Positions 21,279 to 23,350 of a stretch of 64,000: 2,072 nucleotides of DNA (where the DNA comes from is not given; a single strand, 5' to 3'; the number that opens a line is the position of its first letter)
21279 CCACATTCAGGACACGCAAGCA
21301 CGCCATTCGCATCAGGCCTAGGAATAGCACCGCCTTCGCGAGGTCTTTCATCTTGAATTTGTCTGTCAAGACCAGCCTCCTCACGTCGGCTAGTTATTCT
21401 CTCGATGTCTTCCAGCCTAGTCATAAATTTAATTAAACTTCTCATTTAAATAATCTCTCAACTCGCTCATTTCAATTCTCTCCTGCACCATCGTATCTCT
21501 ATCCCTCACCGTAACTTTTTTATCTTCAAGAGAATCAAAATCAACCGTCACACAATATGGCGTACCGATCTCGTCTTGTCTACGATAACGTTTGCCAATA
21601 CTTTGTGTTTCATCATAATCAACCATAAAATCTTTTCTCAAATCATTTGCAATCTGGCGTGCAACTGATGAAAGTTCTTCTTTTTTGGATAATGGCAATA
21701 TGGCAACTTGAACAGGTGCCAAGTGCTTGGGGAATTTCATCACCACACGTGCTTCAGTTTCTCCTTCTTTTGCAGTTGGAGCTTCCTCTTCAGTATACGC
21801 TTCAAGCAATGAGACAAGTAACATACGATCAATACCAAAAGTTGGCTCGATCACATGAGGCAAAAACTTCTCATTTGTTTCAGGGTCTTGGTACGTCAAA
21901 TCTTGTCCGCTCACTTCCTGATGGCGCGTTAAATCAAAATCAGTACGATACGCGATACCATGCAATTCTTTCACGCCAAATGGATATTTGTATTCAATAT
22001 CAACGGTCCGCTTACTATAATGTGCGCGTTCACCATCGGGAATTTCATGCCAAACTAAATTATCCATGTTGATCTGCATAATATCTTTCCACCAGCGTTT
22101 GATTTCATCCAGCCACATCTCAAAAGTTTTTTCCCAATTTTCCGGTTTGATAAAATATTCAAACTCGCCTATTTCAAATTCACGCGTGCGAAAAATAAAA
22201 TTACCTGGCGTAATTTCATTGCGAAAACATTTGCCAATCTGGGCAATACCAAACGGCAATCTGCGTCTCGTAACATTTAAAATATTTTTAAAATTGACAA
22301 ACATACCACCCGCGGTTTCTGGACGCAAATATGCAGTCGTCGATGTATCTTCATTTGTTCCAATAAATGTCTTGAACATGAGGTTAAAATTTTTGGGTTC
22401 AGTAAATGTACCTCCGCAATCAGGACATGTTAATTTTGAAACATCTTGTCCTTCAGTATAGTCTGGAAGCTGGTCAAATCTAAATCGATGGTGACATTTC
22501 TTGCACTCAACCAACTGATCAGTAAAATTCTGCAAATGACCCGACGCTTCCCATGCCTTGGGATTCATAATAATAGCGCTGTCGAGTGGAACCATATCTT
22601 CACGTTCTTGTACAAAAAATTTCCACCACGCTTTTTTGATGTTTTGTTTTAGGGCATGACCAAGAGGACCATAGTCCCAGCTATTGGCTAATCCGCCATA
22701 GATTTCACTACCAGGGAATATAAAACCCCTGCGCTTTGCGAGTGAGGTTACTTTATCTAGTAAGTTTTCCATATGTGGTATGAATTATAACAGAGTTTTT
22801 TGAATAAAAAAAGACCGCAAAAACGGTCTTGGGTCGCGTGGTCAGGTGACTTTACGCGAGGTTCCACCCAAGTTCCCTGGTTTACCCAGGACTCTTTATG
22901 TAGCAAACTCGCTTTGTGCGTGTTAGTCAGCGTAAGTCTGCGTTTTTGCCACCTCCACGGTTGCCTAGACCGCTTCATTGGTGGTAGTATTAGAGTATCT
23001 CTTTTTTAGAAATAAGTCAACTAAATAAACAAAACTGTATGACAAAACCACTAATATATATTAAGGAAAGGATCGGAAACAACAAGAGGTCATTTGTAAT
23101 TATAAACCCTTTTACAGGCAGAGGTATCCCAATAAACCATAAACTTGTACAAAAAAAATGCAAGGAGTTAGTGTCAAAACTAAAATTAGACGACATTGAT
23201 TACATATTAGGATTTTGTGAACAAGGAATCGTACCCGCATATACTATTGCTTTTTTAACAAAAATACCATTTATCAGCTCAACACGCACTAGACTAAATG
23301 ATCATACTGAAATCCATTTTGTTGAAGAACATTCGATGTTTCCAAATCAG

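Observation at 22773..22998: Glycine T-box riboswitch upstream of glyQS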

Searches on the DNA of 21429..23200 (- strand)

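Call 4: search_rna_families(source=window, start=22600, end=23200, threshold=evalue, max_evalue=10, show_alignments=5)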
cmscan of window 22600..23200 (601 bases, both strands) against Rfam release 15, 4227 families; matches with E-value up to 10: 2.
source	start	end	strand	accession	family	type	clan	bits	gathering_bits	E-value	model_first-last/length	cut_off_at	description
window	22827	22987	-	RF00230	T-box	Cis-reg; leader;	-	38.4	93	5.3e-07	1-219/219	no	T-box leader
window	22808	22892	-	RF01394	isrK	Gene; sRNA;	-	15.6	50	0.69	1-77/77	no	isrK Hfq binding RNA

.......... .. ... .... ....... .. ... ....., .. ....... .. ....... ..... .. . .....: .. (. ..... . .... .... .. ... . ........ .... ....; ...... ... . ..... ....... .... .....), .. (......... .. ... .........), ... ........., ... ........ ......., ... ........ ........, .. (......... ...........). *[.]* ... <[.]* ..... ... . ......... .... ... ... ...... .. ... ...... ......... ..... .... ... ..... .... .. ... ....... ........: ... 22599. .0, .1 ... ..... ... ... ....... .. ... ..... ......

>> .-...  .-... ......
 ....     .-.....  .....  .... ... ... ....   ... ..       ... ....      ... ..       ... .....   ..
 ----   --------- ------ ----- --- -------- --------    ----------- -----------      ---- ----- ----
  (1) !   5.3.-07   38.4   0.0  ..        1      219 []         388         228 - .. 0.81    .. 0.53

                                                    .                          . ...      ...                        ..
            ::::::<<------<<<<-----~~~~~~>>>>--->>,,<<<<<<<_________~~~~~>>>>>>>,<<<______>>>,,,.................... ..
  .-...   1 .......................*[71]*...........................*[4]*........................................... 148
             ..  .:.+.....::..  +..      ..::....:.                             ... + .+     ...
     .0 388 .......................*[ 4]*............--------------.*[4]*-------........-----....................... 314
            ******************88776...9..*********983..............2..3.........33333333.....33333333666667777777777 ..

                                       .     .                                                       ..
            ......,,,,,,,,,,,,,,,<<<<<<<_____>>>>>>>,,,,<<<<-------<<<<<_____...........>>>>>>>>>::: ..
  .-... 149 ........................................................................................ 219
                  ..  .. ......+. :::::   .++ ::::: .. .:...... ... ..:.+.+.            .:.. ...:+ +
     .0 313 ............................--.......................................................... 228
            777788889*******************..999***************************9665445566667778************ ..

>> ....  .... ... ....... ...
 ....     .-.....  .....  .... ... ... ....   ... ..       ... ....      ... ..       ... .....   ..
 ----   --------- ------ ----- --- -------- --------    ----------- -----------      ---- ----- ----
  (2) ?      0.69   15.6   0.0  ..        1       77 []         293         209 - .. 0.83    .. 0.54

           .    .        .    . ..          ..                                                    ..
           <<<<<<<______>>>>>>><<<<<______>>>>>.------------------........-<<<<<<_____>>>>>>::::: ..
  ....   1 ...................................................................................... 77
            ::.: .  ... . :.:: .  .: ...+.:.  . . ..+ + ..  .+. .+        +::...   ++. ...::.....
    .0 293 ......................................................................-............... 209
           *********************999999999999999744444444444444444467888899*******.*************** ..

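Call 28: build_rna_model(alignment_id=A3, structure=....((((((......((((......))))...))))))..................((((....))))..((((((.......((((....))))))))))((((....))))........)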
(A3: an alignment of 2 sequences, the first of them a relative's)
Model R1 built from alignment A3 (2 sequences, 122 columns); structure: as given.
model positions 122; base pairs 28; branch points 3; effective number of sequences 0.82; information 0.591 bits per position. Calibrated on 0.2 Mb of random sequence (short: E-values are rough).
structure used (alignment columns):
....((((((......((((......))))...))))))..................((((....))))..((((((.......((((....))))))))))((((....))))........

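Call 29: search_with_rna_model(model_id=R1, sources=[window, L001, L002, L003, L004, L005, L006, L007, L008, L009, L010, L011, L012, L013, L014, L015, L016, L017, L018, L019, L020, L021, L022, L023, L024, L025, L026, L027, L028, L029, L030, L031, L032, L033, L034, L035, L036, L037, L038, L039, L040, L041, L042, L043, L044, L045, L046, L047, L048, L049, L050, L051, L052, L053, L054, L055, L056, L057, L058, L059, L060, L061, L062, L063, L064, L065, L066, L067, L068, L069, L070, L071, L072, L073, L074, L075, L076, L077, L078, L079, L080], max_evalue=1, make_alignment=true)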
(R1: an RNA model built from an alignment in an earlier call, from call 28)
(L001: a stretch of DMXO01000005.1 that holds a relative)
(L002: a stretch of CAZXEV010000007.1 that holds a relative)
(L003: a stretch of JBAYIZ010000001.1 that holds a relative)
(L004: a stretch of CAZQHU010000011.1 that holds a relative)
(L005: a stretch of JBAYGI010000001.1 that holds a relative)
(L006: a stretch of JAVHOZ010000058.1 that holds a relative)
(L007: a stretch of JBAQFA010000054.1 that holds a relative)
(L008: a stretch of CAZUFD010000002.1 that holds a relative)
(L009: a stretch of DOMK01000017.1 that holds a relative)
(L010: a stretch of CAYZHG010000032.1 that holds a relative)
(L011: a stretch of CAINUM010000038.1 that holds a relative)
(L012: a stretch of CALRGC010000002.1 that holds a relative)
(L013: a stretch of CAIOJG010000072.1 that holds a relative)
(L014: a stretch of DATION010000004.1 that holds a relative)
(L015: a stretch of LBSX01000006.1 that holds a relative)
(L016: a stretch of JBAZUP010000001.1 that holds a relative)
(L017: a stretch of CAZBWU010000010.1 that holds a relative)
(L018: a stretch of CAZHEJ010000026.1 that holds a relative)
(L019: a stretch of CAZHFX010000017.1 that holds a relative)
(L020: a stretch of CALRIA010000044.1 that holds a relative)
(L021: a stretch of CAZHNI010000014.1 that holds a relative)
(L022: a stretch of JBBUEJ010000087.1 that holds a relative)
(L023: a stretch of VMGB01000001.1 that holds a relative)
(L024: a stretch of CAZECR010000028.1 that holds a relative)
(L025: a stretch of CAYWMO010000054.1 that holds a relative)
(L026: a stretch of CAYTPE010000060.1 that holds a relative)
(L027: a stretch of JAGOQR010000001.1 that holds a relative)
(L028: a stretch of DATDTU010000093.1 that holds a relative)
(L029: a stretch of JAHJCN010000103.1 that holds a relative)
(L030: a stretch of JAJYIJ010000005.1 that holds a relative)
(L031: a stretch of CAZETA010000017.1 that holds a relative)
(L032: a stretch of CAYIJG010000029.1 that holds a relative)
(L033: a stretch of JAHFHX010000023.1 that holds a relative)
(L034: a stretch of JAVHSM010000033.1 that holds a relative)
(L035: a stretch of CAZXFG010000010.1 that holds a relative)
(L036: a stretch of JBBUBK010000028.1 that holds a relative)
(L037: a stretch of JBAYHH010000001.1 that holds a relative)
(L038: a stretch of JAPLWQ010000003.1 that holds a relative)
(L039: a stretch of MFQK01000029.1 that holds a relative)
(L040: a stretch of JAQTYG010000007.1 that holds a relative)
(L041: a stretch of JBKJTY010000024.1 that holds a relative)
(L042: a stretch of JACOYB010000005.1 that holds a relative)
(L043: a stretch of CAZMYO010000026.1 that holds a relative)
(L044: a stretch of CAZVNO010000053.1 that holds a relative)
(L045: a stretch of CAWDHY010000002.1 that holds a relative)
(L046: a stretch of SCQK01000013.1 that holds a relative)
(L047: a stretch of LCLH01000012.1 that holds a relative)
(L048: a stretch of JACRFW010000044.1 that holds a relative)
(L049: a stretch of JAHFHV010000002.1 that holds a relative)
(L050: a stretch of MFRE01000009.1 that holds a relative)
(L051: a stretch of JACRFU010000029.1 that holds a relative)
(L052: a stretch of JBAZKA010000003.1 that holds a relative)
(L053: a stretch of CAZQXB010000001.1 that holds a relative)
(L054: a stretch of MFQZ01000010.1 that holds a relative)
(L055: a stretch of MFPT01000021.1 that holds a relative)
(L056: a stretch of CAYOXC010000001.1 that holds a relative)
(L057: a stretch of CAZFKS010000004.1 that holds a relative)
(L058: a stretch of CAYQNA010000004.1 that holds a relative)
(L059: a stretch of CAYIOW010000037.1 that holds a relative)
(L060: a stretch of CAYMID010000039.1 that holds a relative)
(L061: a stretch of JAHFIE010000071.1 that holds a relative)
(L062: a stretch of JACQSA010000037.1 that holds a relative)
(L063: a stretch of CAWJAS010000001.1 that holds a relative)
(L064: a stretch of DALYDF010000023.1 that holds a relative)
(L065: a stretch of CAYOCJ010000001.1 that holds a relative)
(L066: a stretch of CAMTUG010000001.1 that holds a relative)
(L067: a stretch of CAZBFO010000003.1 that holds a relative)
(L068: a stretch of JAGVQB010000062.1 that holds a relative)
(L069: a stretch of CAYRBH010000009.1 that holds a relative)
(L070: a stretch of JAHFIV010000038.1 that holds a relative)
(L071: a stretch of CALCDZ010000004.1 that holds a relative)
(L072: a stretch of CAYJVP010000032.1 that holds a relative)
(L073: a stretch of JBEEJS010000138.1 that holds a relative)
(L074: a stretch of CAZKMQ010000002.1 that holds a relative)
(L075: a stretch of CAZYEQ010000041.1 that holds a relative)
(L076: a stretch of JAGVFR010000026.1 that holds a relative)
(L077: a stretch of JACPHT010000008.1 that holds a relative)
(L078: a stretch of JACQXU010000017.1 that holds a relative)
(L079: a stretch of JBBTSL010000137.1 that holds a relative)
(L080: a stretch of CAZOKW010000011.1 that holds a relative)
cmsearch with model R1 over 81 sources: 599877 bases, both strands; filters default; matches with E-value up to 1: 17.
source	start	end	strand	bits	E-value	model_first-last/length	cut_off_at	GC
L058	2849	2970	+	160.2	1.2e-36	1-122/122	no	0.55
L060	1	110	+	139.6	1.4e-31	13-122/122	5'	0.55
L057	2825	2955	+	90.3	1.5e-19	1-122/122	no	0.53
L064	2822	2971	+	87.4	7.7e-19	1-122/122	no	0.51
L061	518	697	+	75.7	5.6e-16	1-122/122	no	0.46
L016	2841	2976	+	63.2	6.4e-13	1-122/122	no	0.46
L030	2822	2958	+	52.9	2.1e-10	1-122/122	no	0.51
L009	2646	2816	+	52.7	2.3e-10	1-122/122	no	0.5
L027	2809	2949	+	52.1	3.3e-10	1-122/122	no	0.43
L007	2769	2934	+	51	6.1e-10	1-122/122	no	0.48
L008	2669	2810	+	47.5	4.2e-09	1-122/122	no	0.47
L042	2666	2807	+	47.1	5.5e-09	1-122/122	no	0.47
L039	2831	2955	+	46.2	9.1e-09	1-122/122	no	0.45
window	22806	22941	-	39.3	4.4e-07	1-122/122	no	0.5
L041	2799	2956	+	36.8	1.8e-06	1-122/122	no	0.51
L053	2804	2951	+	36.5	2.2e-06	1-122/122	no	0.49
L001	2841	2950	+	32.8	1.7e-05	1-122/122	no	0.46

Alignment A4: 17 matches aligned to the model, 272 columns, each read 5' to 3' on its own strand. Consensus structure (alignment columns), stored with it:
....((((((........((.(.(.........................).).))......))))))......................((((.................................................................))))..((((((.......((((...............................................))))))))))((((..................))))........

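Call 41: search_rna_families(sources=[L001, L007, L008, L009, L016, L030, L053, L058, L064], threshold=evalue, max_evalue=0.1)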
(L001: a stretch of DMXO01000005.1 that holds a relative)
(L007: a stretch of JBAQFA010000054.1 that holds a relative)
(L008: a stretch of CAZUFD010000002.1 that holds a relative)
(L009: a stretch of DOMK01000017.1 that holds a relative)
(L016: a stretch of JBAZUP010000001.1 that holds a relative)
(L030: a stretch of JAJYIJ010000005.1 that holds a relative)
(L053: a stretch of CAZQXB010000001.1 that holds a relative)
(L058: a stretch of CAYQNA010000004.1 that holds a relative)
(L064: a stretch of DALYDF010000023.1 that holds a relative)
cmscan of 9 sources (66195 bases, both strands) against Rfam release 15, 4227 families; matches with E-value up to 0.1: 10.
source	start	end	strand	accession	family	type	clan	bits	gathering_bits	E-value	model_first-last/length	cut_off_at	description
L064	7255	7327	+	RF00005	tRNA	Gene; tRNA;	CL00001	71.3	29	1.4e-13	1-71/71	no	tRNA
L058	7273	7345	+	RF00005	tRNA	Gene; tRNA;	CL00001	68.7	29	7.5e-13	1-71/71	no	tRNA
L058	980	1066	-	RF00005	tRNA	Gene; tRNA;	CL00001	59.3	29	2.9e-10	1-71/71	no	tRNA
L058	869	955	-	RF00005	tRNA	Gene; tRNA;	CL00001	58.5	29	4.6e-10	1-71/71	no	tRNA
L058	869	920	+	RF04351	Plastid-psbl-rps4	Cis-reg;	-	48.3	68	3.3e-07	1-53/53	no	Plastid-psbl-rps4 3UTR RNA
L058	752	836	-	RF00005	tRNA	Gene; tRNA;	CL00001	44.1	29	4.2e-06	1-71/71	no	tRNA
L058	752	801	+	RF04351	Plastid-psbl-rps4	Cis-reg;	-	39.2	68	9.4e-05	1-53/53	no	Plastid-psbl-rps4 3UTR RNA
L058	980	1031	+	RF04351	Plastid-psbl-rps4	Cis-reg;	-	38.3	68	0.00017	1-53/53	no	Plastid-psbl-rps4 3UTR RNA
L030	2713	2937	+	RF00230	T-box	Cis-reg; leader;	-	30.5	93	0.0063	1-219/219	no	T-box leader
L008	2671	2791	+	RF00230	T-box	Cis-reg; leader;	-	28.4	93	0.022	1-219/219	no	T-box leader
